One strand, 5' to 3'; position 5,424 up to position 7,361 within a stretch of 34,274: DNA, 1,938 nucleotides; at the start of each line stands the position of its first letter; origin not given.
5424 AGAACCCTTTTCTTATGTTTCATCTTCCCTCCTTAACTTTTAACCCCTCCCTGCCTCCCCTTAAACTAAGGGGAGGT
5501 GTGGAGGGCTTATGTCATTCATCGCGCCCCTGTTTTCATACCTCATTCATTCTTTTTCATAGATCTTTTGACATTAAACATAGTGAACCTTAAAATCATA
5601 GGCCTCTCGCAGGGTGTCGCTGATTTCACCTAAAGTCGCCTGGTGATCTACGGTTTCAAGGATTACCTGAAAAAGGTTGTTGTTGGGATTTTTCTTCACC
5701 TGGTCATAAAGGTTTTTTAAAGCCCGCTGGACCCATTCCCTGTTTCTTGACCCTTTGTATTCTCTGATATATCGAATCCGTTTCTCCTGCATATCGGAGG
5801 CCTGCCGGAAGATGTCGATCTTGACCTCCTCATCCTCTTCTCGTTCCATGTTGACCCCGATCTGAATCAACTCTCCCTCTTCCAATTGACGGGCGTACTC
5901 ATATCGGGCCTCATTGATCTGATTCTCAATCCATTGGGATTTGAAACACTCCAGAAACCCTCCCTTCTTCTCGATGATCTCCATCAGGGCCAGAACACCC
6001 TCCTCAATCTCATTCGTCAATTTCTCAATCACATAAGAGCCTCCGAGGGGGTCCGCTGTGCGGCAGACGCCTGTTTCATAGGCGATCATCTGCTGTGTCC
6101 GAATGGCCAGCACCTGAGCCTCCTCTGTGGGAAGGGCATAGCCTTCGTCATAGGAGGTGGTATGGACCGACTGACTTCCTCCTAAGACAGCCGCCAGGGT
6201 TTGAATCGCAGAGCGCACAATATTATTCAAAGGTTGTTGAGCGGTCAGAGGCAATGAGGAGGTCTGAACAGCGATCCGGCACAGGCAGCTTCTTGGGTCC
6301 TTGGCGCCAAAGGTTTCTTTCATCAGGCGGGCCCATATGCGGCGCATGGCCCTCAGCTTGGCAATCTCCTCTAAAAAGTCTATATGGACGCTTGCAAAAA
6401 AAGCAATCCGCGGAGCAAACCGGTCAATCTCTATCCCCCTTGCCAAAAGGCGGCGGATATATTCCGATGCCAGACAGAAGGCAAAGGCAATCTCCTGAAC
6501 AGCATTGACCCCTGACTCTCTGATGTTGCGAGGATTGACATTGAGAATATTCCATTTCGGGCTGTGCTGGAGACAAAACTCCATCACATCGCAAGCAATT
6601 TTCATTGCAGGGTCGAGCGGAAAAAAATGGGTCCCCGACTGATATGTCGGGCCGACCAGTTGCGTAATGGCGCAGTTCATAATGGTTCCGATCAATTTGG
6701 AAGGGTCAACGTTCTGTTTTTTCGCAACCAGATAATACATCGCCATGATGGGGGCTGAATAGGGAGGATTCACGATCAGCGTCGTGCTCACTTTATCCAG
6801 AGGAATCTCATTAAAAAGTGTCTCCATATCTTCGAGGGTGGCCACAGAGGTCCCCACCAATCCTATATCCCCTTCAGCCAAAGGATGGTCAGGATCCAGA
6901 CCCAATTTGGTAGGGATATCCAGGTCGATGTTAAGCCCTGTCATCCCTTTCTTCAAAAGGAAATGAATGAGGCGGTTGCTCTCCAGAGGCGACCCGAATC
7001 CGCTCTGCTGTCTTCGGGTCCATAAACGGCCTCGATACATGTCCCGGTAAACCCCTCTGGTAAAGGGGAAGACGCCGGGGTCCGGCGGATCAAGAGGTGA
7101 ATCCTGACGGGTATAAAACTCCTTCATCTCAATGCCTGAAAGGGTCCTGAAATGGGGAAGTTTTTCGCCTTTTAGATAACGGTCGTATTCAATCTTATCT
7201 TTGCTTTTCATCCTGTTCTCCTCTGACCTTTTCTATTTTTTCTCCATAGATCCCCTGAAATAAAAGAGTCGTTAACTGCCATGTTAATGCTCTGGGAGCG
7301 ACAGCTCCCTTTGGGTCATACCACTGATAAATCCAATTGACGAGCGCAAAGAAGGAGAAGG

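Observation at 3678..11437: TRAP uptake + PaaK-type CoA ligase + divergent B12 acyl-CoA mutase under one TetR: candidate pathway for an unidentified organic acid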

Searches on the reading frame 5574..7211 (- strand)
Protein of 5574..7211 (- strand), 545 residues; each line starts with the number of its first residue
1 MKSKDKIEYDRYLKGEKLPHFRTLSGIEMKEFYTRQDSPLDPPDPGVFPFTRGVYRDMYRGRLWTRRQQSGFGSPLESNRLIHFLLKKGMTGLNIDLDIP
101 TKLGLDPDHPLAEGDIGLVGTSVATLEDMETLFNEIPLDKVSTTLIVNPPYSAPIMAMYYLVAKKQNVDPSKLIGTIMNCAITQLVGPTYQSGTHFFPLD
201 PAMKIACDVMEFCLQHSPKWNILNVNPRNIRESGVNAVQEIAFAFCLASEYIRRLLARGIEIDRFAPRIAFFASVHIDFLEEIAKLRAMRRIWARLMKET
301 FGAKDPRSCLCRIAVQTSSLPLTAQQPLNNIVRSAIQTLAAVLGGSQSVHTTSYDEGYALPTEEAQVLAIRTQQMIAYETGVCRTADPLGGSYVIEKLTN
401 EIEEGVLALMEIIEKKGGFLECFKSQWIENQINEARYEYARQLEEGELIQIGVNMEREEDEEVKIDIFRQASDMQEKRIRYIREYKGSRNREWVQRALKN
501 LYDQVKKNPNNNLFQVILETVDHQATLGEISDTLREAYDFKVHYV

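Call 4: search_protein_families(library=pfam, proteins=[window:5574-7211:-])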
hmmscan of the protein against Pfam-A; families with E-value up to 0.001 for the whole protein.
window:5574-7211:- (545 aa): 1 family
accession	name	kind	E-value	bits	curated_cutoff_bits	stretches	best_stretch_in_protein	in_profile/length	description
PF01642.28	MM_CoA_mutase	-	2.9e-171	570.9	22.1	1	22-538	1-511/512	Methylmalonyl-CoA mutase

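Call 5: search_protein_families(library=ncbifam, proteins=[window:5574-7211:-])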
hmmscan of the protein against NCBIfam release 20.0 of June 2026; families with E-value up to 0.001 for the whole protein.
window:5574-7211:- (545 aa): 4 families
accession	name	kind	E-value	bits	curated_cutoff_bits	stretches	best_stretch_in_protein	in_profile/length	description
TIGR00641.1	acid_CoA_mut_N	subfamily_domain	8.8e-161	535.7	303.8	1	21-539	1-520/528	methylmalonyl-CoA mutase N-terminal domain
NF006944.0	PRK09426.1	equivalog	4.2e-130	434.9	876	1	17-539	31-549/721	methylmalonyl-CoA mutase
NF045497.1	IsobCoAmut_IcmF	equivalog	6.1e-69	232.9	1500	2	194-536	725-1067/1076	fused isobutyryl-CoA mutase/GTPase IcmF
TIGR00642.1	mmCoA_mut_beta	equivalog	1.5e-50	172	617.25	2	124-454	126-448/620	methylmalonyl-CoA mutase small subunit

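Call 6: search_solved_structures(query=window:5574-7211:-, show_alignments=3)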
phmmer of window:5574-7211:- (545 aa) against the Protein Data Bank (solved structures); distinct sequences matched with E-value up to 0.001: 11.
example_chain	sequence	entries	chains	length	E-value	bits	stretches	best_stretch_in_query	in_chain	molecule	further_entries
4r3u_A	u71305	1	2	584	3.6e-120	405.5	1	16-535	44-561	2-hydroxyisobutyryl-CoA mutase large subunit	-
8gju_J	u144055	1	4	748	5e-107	362.1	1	21-538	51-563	Methylmalonyl-CoA mutase, mitochondrial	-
2xij_A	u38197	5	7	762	5.3e-107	362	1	21-538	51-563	METHYLMALONYL-COA MUTASE, MITOCHONDRIAL | Methylmalonyl-CoA mutase, mitochondrial precursor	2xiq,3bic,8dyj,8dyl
1req_A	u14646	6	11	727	9.2e-90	305.1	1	45-538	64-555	METHYLMALONYL-COA MUTASE | PROTEIN (METHYLMALONYL-COA MUTASE)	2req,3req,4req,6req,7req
5req_A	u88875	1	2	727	1.8e-89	304.2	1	45-538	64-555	PROTEIN (METHYLMALONYL-COA MUTASE ALPHA-SUBUNIT)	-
1e1c_A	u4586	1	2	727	2.4e-89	303.7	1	45-538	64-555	METHYLMALONYL-COA MUTASE ALPHA CHAIN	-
6oxc_A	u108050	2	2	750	6.2e-85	289.2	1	44-538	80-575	Methylmalonyl-CoA mutase large subunit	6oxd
4xc6_A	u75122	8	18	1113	2.7e-55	191.4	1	45-536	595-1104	Isobutyryl-CoA mutase fused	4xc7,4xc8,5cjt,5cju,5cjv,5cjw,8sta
8ssl_A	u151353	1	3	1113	2.7e-55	191.4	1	45-536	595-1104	Fused isobutyryl-CoA mutase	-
1e1c_B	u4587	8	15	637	2.4e-29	105.8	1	200-443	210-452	METHYLMALONYL-COA MUTASE BETA CHAIN | METHYLMALONYL-COA MUTASE | PROTEIN (METHYLMALONYL-COA MUTASE BETA-SUBUNIT)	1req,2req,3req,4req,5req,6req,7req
6oxc_B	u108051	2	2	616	1.7e-22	83.2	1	231-454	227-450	Methylmalonyl-CoA mutase small subunit mutA | Methylmalonyl-CoA mutase small subunit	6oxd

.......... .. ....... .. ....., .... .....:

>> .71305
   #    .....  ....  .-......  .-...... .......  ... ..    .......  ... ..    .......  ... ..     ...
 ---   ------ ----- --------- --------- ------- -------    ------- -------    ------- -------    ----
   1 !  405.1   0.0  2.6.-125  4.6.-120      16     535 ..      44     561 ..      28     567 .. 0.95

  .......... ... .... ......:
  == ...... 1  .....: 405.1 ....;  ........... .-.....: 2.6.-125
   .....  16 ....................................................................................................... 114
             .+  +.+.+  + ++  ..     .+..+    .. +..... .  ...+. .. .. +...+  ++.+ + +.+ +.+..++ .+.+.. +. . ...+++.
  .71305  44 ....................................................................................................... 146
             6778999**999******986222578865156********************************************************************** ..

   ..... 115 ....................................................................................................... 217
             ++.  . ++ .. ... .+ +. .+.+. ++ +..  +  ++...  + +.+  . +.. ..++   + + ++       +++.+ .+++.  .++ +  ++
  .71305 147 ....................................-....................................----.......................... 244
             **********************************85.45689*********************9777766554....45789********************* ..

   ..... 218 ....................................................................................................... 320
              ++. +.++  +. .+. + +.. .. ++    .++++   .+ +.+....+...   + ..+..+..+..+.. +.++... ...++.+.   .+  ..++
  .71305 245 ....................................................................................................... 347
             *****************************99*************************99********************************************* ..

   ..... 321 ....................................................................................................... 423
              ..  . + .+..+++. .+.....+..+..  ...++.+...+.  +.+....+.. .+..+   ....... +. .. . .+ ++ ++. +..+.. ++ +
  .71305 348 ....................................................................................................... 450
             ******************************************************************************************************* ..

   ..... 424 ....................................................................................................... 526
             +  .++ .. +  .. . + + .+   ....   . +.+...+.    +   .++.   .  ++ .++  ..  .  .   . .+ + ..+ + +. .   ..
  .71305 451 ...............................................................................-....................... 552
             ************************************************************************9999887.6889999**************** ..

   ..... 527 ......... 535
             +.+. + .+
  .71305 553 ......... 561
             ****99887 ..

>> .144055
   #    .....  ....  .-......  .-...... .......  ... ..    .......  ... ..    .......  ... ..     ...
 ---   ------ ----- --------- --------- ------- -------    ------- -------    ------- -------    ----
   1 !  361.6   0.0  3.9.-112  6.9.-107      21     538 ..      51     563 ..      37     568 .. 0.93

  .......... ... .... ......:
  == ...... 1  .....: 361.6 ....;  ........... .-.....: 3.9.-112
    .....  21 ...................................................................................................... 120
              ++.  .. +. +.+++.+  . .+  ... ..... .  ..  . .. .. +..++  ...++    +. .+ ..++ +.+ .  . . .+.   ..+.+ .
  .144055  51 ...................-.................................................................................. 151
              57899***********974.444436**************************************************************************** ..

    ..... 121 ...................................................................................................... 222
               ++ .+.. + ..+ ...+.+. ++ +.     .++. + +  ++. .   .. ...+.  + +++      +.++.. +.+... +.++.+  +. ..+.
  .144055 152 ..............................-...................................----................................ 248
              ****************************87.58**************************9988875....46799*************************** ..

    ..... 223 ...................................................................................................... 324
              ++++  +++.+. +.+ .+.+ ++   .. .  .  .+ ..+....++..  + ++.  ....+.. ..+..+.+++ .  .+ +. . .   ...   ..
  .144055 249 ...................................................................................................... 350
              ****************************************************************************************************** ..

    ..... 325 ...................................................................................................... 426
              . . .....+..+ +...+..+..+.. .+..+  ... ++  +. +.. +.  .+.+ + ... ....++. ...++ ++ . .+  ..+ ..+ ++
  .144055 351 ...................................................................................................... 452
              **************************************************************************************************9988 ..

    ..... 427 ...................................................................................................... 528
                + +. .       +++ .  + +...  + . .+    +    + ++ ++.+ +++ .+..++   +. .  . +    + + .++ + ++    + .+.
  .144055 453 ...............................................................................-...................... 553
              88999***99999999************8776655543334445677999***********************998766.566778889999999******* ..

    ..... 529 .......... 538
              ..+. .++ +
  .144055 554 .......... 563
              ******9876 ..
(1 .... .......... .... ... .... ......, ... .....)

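Call 11: find_homologous_proteins(query=window:5574-7211:-, max_evalue=1e-50)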
Query window:5574-7211:- (545 aa): 8000 proteins with E <= 1e-50 among 8000 candidates; the best 120 are listed.
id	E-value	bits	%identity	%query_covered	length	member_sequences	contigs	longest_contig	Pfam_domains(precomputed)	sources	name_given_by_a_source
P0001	0.0e+0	1245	100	100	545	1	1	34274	PF01642.29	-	-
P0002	0.0e+0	1141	92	100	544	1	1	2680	PF01642.29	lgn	-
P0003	0.0e+0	1140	91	100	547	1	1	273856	PF01642.29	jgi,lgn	jgi:methylmalonyl-CoA mutase N-terminal domain/subunit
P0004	0.0e+0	1118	90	100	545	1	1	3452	PF01642.29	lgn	-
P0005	0.0e+0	1113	89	100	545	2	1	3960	PF01642.29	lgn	-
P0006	0.0e+0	1099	88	100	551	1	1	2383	PF01642.29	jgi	-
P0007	0.0e+0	1099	88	100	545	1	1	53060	PF01642.29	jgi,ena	-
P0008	0.0e+0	1096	87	100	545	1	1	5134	PF01642.29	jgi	-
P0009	0.0e+0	1092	87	100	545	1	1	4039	PF01642.29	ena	-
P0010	0.0e+0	1091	87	100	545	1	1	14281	PF01642.29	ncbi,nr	ncbi:MAG: methylmalonyl-CoA mutase family protein [Thermodesulfobacteriota bacterium]|nr:methylmalon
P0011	0.0e+0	1090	87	100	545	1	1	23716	PF01642.29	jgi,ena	jgi:methylmalonyl-CoA mutase N-terminal domain/subunit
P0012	0.0e+0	1087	87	100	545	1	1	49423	PF01642.29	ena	-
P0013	0.0e+0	1086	87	100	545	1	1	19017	PF01642.29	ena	-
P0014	0.0e+0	1082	86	100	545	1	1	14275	PF01642.29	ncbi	-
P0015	0.0e+0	1081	87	100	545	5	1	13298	PF01642.29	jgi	-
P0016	0.0e+0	1074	86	100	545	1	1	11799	PF01642.29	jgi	jgi:methylmalonyl-CoA mutase N-terminal domain/subunit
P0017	0.0e+0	1071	86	99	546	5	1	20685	PF01642.29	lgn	-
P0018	0.0e+0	1070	86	99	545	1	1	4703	PF01642.29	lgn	-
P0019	0.0e+0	1062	85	100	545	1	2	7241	PF01642.29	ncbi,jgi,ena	-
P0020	0.0e+0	1062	85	100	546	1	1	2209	PF01642.29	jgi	-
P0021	0.0e+0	1061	85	100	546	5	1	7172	PF01642.29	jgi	jgi:methylmalonyl-CoA mutase N-terminal domain/subunit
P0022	0.0e+0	1061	85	100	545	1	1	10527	PF01642.29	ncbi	-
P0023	0.0e+0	1060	85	100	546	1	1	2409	PF01642.29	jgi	-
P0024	0.0e+0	1058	84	100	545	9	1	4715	PF01642.29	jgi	jgi:methylmalonyl-CoA mutase N-terminal domain/subunit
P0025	0.0e+0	1056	85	100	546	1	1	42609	PF01642.29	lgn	-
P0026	0.0e+0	1052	84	100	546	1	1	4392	PF01642.29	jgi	-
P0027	0.0e+0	1049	83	100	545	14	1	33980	PF01642.29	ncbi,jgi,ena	jgi:methylmalonyl-CoA mutase N-terminal domain/subunit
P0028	0.0e+0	1047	83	100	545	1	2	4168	PF01642.29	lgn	-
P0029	0.0e+0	1046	83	100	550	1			PF01642.29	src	-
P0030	0.0e+0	1046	82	100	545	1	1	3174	PF01642.29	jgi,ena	-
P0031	0.0e+0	1046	84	100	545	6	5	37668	PF01642.29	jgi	-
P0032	0.0e+0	1045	83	100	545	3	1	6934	PF01642.29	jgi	jgi:methylmalonyl-CoA mutase N-terminal domain/subunit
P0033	0.0e+0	1041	83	100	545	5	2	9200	PF01642.29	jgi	-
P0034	0.0e+0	1041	83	100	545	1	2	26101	PF01642.29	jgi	jgi:methylmalonyl-CoA mutase N-terminal domain/subunit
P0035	0.0e+0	1040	82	100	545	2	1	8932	PF01642.29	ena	-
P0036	0.0e+0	1040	82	100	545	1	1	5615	PF01642.29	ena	-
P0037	0.0e+0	1038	82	100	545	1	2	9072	PF01642.29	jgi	jgi:methylmalonyl-CoA mutase N-terminal domain/subunit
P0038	0.0e+0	1038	82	100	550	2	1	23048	PF01642.29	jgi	jgi:methylmalonyl-CoA mutase N-terminal domain/subunit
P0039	0.0e+0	1038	83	100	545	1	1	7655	PF01642.29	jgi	jgi:methylmalonyl-CoA mutase N-terminal domain/subunit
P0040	0.0e+0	1035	85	98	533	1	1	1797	PF01642.29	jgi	jgi:methylmalonyl-CoA mutase N-terminal domain/subunit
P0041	0.0e+0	1035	83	100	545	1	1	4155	PF01642.29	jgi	-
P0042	0.0e+0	1034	81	100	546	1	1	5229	PF01642.29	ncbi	-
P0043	0.0e+0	1033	82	100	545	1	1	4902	PF01642.29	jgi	-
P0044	0.0e+0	1033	82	100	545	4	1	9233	PF01642.29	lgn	-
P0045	0.0e+0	1031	81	100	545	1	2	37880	PF01642.29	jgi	jgi:methylmalonyl-CoA mutase N-terminal domain/subunit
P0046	0.0e+0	1030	81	100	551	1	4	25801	PF01642.29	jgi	jgi:methylmalonyl-CoA mutase N-terminal domain/subunit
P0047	0.0e+0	1030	82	100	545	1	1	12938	PF01642.29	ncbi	-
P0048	0.0e+0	1028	81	100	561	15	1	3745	PF01642.29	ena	-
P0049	0.0e+0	1028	81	100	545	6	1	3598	PF01642.29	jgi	jgi:methylmalonyl-CoA mutase, N-terminal domain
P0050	0.0e+0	1028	82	99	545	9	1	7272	PF01642.29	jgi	jgi:methylmalonyl-CoA mutase N-terminal domain/subunit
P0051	0.0e+0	1028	81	100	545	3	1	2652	PF01642.29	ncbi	-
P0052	0.0e+0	1028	82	100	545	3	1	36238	PF01642.29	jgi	-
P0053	0.0e+0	1028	82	100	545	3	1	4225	PF01642.29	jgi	jgi:methylmalonyl-CoA mutase N-terminal domain/subunit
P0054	0.0e+0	1026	81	100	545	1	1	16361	PF01642.29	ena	-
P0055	0.0e+0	1026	81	100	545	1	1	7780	PF01642.29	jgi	jgi:methylmalonyl-CoA mutase N-terminal domain/subunit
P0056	0.0e+0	1026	81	100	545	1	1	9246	PF01642.29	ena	-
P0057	0.0e+0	1024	81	100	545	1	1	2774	PF01642.29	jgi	-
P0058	0.0e+0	1024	82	100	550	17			PF01642.29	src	-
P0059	0.0e+0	1020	80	100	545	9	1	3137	PF01642.29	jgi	-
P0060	0.0e+0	1020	81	100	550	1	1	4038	PF01642.29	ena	-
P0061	0.0e+0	1018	81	100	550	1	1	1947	PF01642.29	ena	-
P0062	0.0e+0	1018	81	100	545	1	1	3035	PF01642.29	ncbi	-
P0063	0.0e+0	1018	80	100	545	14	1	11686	PF01642.29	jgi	jgi:methylmalonyl-CoA mutase N-terminal domain/subunit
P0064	0.0e+0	1018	80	100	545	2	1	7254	PF01642.29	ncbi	-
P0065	0.0e+0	1014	81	100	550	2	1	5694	PF01642.29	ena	-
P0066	0.0e+0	1014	80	100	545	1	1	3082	PF01642.29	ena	-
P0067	0.0e+0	1013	81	100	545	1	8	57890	PF01642.29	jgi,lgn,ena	jgi:methylmalonyl-CoA mutase N-terminal domain/subunit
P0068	0.0e+0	1011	81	100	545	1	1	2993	PF01642.29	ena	-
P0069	0.0e+0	1010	81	100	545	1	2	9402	PF01642.29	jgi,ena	jgi:methylmalonyl-CoA mutase N-terminal domain/subunit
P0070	0.0e+0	1009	80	100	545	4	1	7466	PF01642.29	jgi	jgi:methylmalonyl-CoA mutase N-terminal domain/subunit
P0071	2.2e-298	1008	80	100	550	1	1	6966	PF01642.29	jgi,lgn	jgi:methylmalonyl-CoA mutase N-terminal domain/subunit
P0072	7.1e-296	1000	80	99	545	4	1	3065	PF01642.29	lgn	-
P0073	7.4e-296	1000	80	100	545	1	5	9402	PF01642.29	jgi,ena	-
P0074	7.6e-296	1000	80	100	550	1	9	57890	PF01642.29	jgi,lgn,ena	jgi:methylmalonyl-CoA mutase N-terminal domain/subunit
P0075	2.2e-294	995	81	99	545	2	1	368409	PF01642.29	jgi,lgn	jgi:methylmalonyl-CoA mutase N-terminal domain/subunit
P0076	3.1e-294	995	79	100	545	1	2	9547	PF01642.29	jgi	jgi:methylmalonyl-CoA mutase N-terminal domain/subunit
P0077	3.3e-294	995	79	100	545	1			PF01642.29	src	-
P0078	4.3e-294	994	80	100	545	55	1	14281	PF01642.29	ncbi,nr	ncbi:MAG: methylmalonyl-CoA mutase family protein [Thermodesulfobacteriota bacterium]|nr:methylmalon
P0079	1.3e-293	993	78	100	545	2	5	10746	PF01642.29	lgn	-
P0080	2.1e-293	992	79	100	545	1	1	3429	PF01642.29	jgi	jgi:methylmalonyl-CoA mutase N-terminal domain/subunit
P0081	2.7e-293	992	80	99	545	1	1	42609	PF01642.29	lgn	-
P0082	1.1e-292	990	79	99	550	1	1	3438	PF01642.29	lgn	-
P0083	2.9e-292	988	79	99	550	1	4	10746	PF01642.29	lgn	-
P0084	5.4e-292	987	79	100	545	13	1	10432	PF01642.29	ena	-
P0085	1.5e-290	983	79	100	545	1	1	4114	PF01642.29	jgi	jgi:methylmalonyl-CoA mutase N-terminal domain/subunit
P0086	4.2e-290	981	79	99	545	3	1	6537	PF01642.29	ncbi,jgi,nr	ncbi:MAG: methylmalonyl-CoA mutase [Deltaproteobacteria bacterium]|nr:methylmalonyl-CoA mutase [Delt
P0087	6.2e-290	981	78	99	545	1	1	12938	PF01642.29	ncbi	-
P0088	2.1e-289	979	79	99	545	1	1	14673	PF01642.29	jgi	jgi:methylmalonyl-CoA mutase N-terminal domain/subunit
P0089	4.3e-289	978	78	99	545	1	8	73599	PF01642.29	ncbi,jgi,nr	ncbi:MAG: methylmalonyl-CoA mutase [Deltaproteobacteria bacterium]|nr:methylmalonyl-CoA mutase [Delt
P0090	1.8e-288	976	78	100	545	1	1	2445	PF01642.29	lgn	-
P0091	1.3e-286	970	77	100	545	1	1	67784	PF01642.29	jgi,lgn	-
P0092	3.1e-286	968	77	99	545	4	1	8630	PF01642.29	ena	-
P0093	2.5e-285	965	76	100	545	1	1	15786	PF01642.29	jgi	-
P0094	8.5e-285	964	77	100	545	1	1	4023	PF01642.29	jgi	-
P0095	1.5e-284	963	77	100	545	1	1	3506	PF01642.29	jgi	-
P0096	8.0e-284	960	77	99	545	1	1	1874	PF01642.29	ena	-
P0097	8.9e-284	960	77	100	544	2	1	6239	PF01642.29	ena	-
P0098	3.0e-282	955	76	99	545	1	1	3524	PF01642.29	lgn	-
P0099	1.6e-281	953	76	99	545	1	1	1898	PF01642.29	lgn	-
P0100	2.9e-281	952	85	89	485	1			PF01642.29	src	-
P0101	1.0e-269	914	82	90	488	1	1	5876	PF01642.29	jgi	jgi:methylmalonyl-CoA mutase N-terminal domain/subunit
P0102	6.2e-259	878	81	86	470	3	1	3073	PF01642.29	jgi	jgi:methylmalonyl-CoA mutase N-terminal domain/subunit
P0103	8.1e-253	858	83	83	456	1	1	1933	PF01642.29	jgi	jgi:methylmalonyl-CoA mutase N-terminal domain/subunit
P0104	6.1e-247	839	81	83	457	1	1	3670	PF01642.29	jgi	jgi:methylmalonyl-CoA mutase N-terminal domain/subunit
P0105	1.0e-243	828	80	82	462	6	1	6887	PF01642.29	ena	-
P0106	1.1e-243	828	66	99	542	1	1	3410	PF01642.29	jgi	jgi:methylmalonyl-CoA mutase N-terminal domain/subunit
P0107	7.9e-242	822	65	99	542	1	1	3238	PF01642.29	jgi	-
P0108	8.8e-241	818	65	98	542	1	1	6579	PF01642.29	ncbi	-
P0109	2.5e-240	817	65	98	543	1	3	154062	PF01642.29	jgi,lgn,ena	-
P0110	3.8e-240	816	79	83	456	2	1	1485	PF01642.29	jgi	jgi:methylmalonyl-CoA mutase N-terminal domain/subunit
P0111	8.6e-240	815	75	86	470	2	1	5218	PF01642.29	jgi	-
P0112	7.5e-238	809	65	98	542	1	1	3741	PF01642.29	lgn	-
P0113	2.4e-235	800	64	98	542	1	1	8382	PF01642.29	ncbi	-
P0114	2.0e-233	794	81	77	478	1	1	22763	PF01642.29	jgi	jgi:methylmalonyl-CoA mutase N-terminal domain/subunit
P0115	2.1e-233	794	63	98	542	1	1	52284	PF01642.29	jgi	jgi:methylmalonyl-CoA mutase N-terminal domain/subunit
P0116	1.4e-231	788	77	83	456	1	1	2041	PF01642.29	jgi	-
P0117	1.6e-230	785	62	99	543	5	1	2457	PF01642.29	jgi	jgi:methylmalonyl-CoA mutase N-terminal domain/subunit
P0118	2.5e-228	777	61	99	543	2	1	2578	PF01642.29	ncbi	-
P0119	4.1e-227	773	61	99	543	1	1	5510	PF01642.29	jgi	jgi:methylmalonyl-CoA mutase N-terminal domain/subunit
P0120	2.3e-226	771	62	97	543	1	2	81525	PF01642.29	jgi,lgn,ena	-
